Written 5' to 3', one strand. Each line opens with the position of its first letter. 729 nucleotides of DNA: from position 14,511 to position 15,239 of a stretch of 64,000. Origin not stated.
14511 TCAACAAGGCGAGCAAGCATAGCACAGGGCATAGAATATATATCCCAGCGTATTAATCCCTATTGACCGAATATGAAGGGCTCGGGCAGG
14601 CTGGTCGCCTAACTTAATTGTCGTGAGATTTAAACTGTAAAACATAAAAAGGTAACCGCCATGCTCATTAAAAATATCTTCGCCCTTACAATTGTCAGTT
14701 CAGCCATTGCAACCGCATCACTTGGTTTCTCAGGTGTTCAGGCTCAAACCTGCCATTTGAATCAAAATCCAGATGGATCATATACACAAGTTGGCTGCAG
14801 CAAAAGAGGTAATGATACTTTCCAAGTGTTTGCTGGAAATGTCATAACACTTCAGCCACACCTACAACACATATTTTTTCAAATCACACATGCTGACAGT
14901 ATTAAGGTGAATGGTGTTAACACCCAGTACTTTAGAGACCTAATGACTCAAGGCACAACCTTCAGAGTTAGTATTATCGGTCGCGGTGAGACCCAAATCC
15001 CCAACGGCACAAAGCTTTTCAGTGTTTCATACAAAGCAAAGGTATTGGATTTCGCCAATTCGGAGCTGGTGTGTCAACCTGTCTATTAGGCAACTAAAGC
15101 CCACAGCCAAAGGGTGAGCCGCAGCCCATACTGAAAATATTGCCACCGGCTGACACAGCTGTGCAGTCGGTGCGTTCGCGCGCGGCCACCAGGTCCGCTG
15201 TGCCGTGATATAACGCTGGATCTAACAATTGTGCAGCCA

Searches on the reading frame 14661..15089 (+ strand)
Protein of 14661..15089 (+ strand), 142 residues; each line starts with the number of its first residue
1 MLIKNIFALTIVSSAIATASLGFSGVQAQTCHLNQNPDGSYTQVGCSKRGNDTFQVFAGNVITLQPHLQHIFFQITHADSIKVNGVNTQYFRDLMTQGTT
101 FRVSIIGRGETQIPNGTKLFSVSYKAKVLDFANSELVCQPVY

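Call 57: search_protein_families(library=pfam, proteins=[window:14661-15089:+], max_evalue=0.001)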
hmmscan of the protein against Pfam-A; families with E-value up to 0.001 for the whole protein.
window:14661-15089:+ (142 aa): 0 families
